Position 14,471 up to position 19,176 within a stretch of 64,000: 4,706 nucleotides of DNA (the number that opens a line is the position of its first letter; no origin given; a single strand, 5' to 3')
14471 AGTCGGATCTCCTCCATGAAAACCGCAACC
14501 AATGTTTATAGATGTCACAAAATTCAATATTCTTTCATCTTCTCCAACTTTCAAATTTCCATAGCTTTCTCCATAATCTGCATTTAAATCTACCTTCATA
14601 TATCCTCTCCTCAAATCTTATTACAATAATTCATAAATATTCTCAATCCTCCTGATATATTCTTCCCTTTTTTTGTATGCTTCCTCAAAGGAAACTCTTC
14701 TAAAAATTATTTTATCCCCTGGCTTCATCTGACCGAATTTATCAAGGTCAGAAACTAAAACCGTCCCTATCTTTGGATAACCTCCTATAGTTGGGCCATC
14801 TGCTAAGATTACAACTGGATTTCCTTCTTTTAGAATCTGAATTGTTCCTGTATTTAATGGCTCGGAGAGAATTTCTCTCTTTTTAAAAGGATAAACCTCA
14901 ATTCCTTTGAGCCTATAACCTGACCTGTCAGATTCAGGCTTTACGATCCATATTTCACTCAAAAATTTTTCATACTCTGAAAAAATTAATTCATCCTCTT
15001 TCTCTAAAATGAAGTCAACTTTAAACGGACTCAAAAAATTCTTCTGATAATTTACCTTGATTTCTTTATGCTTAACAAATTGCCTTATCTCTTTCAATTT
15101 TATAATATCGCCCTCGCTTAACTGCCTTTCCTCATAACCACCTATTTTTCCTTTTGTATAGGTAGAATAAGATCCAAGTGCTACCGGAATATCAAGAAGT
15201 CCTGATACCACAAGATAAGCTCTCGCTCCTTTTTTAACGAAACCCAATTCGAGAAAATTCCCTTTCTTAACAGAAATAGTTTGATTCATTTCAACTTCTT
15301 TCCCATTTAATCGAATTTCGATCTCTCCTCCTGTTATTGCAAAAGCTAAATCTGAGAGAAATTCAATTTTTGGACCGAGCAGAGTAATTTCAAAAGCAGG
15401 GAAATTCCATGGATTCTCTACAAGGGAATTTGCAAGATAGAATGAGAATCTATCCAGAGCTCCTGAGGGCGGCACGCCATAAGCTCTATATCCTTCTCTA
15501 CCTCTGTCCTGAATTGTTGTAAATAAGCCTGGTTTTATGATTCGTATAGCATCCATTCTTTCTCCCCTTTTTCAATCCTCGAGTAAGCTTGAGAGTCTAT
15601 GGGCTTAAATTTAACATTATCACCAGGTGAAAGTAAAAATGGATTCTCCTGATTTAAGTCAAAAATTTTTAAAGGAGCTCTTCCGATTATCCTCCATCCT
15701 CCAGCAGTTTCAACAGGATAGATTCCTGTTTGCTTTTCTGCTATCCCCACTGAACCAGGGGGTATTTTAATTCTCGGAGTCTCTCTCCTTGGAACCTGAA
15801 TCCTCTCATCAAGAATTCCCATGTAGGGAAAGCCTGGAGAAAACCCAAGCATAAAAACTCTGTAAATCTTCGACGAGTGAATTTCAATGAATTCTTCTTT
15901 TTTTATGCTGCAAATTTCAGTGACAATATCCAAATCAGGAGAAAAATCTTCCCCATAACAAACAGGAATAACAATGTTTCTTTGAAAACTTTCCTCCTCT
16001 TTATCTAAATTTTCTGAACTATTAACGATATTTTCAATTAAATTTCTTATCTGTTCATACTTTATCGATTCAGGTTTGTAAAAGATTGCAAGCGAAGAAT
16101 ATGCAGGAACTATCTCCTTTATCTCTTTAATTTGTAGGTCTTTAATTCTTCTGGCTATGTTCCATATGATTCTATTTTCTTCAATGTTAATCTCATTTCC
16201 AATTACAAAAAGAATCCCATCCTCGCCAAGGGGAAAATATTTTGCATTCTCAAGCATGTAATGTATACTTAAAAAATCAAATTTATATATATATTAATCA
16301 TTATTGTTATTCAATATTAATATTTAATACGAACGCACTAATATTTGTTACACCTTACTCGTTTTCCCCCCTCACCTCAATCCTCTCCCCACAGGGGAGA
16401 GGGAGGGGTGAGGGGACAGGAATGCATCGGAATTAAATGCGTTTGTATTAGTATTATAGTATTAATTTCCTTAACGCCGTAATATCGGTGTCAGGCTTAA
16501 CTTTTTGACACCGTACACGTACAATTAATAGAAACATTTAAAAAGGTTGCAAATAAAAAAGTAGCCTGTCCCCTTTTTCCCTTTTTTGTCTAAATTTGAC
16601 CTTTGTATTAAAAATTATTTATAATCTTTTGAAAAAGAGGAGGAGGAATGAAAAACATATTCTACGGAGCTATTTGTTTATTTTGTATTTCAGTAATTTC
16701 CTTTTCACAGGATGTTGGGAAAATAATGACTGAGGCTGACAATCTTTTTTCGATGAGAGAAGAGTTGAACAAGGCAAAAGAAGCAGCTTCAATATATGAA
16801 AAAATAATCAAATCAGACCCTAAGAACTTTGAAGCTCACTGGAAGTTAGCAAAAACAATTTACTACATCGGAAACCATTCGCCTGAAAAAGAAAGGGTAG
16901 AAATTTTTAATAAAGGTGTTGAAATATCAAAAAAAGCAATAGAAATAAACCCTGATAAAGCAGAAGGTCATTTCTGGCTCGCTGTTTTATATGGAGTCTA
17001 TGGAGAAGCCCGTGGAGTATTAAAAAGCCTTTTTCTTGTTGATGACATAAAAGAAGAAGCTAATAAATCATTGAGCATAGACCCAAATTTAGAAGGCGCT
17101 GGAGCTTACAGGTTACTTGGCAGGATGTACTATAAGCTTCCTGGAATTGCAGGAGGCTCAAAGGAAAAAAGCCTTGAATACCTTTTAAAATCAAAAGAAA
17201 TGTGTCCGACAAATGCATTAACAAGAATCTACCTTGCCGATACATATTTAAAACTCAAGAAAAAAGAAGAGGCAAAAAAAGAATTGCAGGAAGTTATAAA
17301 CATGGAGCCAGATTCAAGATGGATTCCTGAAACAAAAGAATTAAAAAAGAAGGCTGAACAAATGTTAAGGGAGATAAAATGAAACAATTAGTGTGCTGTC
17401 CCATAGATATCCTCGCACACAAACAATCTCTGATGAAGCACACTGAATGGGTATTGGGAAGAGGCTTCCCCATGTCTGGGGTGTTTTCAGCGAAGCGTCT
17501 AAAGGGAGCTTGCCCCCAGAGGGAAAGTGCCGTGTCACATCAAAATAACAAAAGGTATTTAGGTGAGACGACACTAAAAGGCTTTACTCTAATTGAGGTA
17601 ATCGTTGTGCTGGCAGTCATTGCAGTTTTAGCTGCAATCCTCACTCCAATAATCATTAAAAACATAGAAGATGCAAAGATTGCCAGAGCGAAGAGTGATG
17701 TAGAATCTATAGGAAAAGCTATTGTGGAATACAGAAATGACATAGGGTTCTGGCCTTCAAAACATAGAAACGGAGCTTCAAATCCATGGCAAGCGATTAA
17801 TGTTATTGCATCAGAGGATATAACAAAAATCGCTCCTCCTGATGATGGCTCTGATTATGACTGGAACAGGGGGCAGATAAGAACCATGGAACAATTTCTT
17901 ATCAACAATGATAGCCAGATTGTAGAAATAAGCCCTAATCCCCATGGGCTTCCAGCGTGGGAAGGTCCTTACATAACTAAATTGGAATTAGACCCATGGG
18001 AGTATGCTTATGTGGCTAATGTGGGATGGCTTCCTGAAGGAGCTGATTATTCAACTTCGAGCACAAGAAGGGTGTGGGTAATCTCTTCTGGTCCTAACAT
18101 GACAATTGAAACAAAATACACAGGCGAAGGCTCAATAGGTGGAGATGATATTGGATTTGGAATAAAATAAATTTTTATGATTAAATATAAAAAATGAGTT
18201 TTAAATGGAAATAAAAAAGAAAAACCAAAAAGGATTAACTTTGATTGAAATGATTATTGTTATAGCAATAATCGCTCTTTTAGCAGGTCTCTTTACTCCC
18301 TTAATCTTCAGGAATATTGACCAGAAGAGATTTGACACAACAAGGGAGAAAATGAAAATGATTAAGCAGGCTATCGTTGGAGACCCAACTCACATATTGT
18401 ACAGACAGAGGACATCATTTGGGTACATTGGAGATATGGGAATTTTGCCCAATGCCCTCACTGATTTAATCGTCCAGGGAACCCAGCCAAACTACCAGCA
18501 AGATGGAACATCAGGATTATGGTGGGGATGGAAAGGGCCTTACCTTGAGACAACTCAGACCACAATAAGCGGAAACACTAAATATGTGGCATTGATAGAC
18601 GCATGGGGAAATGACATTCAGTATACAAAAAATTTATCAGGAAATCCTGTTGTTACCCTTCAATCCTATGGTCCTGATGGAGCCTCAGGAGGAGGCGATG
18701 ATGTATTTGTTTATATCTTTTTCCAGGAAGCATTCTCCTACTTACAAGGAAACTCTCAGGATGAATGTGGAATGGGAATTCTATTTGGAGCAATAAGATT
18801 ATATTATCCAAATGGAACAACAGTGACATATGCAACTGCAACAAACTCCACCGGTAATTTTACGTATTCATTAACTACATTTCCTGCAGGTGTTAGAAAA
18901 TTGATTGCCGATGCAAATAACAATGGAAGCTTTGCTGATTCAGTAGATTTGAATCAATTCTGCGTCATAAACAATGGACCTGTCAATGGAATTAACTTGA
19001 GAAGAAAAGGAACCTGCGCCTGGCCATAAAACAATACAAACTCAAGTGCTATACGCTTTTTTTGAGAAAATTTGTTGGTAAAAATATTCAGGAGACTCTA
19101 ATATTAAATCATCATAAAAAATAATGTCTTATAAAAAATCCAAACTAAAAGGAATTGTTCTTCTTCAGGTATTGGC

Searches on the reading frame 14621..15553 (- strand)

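Call 31: search_protein_families(library=pfam, proteins=[window:14621-15553:-], max_evalue=0.001)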
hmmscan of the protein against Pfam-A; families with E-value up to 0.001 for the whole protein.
window:14621-15553:- (310 aa): 1 family
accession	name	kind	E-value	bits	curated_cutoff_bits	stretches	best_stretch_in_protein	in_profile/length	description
PF02626.20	CT_A_B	-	1.4e-78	264.5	25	1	25-285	1-260/261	Carboxyltransferase domain, subdomain A and B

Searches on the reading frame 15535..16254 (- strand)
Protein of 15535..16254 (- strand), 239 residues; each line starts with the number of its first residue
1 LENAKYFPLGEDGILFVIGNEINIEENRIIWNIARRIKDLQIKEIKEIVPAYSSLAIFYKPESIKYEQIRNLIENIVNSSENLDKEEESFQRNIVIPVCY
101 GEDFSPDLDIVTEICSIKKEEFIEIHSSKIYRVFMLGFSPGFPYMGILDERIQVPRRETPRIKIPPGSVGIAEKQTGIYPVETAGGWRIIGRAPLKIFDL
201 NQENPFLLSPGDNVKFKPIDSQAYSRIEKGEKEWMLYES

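Call 31: search_protein_families(library=pfam, proteins=[window:15535-16254:-], max_evalue=0.001)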
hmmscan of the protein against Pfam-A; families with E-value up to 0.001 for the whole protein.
window:15535-16254:- (239 aa): 1 family
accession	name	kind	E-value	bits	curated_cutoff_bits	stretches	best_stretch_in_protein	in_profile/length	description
PF02682.21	CT_C_D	-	2.9e-69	233.2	22.1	1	6-208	3-202/202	Carboxyltransferase domain, subdomain C and D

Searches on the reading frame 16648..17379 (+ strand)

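Call 31: search_protein_families(library=pfam, proteins=[window:16648-17379:+], max_evalue=0.001)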
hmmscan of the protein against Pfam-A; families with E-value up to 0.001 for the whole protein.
window:16648-17379:+ (244 aa): 11 families
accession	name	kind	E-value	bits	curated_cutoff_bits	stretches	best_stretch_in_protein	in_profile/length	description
PF13431.12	TPR_17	-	3.8e-14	52.1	24.4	0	95-116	3-24/34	Tetratricopeptide repeat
PF14559.12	TPR_19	-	4.1e-12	46.7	25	1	187-225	22-61/68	Tetratricopeptide repeat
PF13414.12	TPR_11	-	7.1e-11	42.1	26.8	0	95-115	18-38/42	TPR repeat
PF13174.12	TPR_6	-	1.3e-08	35.3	26.3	0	195-223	5-33/33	Tetratricopeptide repeat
PF13181.12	TPR_8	-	2.2e-08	34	25.7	1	196-222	7-33/34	Tetratricopeptide repeat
PF21033.3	RMD1-3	-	1.3e-07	31.5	26.7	1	22-182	2-174/235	Regulator of microtubule dynamics protein 1-3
PF13428.12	TPR_14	-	3e-07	30.9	23.5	0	37-69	11-43/44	Tetratricopeptide repeat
PF16811.11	TAtT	-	3.6e-05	23.7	26.5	1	140-224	152-238/263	TRAP transporter T-component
PF13432.12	TPR_16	-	4.2e-05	24.3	32.7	0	39-69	9-39/65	Tetratricopeptide repeat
PF12569.14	NatA_aux_su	-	6e-05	22.6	33.3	0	170-223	18-71/515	N-terminal acetyltransferase A, auxiliary subunit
PF07719.23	TPR_2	-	0.00021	21.6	27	0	194-222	5-33/34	Tetratricopeptide repeat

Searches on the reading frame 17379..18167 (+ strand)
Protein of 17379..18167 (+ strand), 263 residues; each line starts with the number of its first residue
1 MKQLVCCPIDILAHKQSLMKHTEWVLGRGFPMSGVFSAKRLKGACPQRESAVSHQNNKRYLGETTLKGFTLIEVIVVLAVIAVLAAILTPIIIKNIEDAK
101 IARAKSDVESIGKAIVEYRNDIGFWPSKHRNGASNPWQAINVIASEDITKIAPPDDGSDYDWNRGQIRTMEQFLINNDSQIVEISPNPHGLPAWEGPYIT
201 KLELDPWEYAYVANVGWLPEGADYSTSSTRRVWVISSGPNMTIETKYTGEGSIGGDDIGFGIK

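Call 31: search_protein_families(library=pfam, proteins=[window:17379-18167:+], max_evalue=0.001)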
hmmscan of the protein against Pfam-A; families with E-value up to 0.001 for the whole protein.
window:17379-18167:+ (263 aa): 2 families
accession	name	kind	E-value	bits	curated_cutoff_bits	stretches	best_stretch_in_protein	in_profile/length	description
PF08334.16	T2SSG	-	1.1e-07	32.3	21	0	92-129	2-39/108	Type II secretion system (T2SS), protein G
PF07963.17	N_methyl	-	2.3e-06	27.4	21.2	1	67-88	5-26/27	Prokaryotic N-terminal methylation motif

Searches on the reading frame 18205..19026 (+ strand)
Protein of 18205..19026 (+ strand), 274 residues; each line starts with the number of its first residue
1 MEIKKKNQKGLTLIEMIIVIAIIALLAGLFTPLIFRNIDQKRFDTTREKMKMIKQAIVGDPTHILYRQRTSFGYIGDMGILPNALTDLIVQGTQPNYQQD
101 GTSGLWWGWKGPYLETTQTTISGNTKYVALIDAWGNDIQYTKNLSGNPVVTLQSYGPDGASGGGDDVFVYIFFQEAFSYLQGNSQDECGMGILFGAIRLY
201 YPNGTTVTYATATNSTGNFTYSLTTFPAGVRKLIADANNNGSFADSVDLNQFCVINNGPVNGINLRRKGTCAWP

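Call 31: search_protein_families(library=pfam, proteins=[window:18205-19026:+], max_evalue=0.001)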
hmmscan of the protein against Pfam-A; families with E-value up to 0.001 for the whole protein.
window:18205-19026:+ (274 aa): 1 family
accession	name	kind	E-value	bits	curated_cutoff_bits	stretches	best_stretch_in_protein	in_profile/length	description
PF07963.17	N_methyl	-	1.8e-08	34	21.2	1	5-29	1-25/27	Prokaryotic N-terminal methylation motif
